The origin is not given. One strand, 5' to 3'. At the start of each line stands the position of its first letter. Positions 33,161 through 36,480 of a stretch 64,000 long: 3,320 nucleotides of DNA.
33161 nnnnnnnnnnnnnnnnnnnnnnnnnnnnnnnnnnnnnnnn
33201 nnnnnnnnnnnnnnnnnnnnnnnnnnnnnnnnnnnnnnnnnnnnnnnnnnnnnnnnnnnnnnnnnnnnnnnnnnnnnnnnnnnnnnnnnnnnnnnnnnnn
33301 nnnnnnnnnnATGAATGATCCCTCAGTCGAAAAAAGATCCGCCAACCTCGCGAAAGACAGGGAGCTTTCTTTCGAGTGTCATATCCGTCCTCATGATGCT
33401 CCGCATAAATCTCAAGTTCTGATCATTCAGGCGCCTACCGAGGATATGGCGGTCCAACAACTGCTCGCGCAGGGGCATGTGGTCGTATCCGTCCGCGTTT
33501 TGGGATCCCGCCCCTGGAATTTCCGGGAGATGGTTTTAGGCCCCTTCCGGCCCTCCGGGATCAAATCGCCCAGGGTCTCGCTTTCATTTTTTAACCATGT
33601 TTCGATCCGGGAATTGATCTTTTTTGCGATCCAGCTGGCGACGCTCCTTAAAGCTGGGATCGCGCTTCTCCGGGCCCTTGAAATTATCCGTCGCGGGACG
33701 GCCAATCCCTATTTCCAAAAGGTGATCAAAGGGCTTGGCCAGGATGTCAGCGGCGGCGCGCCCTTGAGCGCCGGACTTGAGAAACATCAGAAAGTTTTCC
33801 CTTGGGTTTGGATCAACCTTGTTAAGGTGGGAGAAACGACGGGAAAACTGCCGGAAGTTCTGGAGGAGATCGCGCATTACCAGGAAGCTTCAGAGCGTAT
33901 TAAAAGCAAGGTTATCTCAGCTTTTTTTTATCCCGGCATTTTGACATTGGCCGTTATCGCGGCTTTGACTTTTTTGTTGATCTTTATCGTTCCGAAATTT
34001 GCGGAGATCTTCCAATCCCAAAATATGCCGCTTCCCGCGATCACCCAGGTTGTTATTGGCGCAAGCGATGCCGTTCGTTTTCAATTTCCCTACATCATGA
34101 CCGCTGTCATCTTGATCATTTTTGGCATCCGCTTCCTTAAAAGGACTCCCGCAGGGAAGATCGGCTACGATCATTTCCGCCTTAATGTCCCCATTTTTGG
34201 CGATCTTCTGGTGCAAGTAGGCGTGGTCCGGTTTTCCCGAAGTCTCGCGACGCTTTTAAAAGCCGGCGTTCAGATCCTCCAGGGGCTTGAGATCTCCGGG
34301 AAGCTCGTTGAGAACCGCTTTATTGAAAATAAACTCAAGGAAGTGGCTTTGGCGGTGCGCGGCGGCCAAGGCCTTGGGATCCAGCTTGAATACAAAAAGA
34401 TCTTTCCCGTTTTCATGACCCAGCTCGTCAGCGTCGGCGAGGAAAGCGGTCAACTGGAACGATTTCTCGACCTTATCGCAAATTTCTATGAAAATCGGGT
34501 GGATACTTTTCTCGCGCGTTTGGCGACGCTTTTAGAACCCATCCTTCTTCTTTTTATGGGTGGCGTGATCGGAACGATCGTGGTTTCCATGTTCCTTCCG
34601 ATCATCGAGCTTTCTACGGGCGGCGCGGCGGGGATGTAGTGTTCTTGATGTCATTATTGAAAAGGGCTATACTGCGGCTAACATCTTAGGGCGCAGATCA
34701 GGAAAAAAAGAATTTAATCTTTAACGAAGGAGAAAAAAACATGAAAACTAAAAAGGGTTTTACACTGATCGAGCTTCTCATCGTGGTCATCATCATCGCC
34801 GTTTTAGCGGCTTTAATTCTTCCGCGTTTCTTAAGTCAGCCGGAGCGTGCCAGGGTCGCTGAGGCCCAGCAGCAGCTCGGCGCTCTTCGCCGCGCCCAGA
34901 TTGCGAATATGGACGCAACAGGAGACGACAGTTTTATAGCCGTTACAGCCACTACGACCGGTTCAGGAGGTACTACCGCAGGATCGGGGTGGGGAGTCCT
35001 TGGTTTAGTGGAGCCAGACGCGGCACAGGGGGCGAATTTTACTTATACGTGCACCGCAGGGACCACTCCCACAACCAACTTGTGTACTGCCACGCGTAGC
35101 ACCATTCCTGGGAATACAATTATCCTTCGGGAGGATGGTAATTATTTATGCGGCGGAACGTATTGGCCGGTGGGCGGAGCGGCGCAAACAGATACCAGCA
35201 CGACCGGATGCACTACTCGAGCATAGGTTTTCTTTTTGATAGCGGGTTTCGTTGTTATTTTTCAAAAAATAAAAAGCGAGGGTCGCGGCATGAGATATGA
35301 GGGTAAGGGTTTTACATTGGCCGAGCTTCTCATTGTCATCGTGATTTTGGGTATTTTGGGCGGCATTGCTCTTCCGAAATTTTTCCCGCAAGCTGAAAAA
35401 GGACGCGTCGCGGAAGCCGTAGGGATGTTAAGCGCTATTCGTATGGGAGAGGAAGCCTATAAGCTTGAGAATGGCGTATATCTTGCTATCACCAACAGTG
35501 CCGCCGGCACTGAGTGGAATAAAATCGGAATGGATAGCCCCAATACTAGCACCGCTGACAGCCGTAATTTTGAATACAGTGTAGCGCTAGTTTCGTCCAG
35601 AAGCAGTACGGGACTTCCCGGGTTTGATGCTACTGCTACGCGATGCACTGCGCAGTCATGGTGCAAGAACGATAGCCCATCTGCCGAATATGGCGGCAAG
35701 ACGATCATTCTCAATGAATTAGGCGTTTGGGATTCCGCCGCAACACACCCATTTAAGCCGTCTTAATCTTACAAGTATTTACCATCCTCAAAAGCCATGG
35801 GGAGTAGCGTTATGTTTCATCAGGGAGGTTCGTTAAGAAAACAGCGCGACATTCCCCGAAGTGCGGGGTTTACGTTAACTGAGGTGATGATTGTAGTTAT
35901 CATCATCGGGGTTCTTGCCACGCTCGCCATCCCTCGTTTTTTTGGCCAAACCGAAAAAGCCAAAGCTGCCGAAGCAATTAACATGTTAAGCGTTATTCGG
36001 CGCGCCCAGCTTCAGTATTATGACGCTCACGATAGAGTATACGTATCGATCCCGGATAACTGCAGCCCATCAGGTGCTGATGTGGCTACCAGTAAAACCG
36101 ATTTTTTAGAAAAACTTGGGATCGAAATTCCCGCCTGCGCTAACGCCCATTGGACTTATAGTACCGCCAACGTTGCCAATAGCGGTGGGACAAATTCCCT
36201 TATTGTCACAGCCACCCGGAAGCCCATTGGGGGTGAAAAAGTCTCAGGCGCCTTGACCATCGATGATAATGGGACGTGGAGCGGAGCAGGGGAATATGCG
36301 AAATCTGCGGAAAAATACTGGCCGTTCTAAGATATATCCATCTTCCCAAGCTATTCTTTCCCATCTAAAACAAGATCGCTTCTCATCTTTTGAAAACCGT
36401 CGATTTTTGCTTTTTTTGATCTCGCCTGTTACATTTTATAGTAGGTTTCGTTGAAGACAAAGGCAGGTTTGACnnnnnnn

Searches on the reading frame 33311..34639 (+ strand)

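Call 78: search_protein_families(library=pfam, proteins=[window:33311-34639:+], max_evalue=0.00001)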
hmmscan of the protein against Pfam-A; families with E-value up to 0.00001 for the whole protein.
window:33311-34639:+ (442 aa): 1 family
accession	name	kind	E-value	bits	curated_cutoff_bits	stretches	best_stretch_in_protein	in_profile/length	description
PF00482.28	T2SSF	-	2.3e-54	183.1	25.2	2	105-228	1-125/125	Type II secretion system (T2SS), protein F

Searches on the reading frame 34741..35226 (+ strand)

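Call 78: search_protein_families(library=pfam, proteins=[window:34741-35226:+], max_evalue=0.00001)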
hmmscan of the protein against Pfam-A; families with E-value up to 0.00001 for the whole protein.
window:34741-35226:+ (161 aa): 1 family
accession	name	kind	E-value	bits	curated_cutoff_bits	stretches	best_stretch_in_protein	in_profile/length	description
PF07963.17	N_methyl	-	3.4e-08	33.2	21.2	1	1-26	1-26/27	Prokaryotic N-terminal methylation motif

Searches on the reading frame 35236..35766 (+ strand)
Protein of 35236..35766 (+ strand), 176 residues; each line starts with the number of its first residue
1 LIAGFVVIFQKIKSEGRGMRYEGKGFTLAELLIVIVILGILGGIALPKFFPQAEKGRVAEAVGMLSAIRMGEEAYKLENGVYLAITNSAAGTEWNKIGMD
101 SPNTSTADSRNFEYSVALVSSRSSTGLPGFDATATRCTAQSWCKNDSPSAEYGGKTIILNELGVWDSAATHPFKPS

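Call 78: search_protein_families(library=pfam, proteins=[window:35236-35766:+], max_evalue=0.00001)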
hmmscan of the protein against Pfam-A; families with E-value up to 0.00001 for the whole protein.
window:35236-35766:+ (176 aa): 1 family
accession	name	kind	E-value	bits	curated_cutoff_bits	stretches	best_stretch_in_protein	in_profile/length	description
PF07963.17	N_methyl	-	4.8e-06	26.4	21.2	1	24-46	5-27/27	Prokaryotic N-terminal methylation motif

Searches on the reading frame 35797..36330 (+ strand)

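Call 79: search_protein_families(library=pfam, proteins=[window:35797-36330:+], max_evalue=0.00001)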
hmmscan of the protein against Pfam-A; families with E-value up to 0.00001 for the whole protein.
window:35797-36330:+ (177 aa): 1 family
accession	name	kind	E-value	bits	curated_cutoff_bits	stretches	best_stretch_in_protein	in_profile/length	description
PF07963.17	N_methyl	-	6.2e-07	29.2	21.2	1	21-44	3-26/27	Prokaryotic N-terminal methylation motif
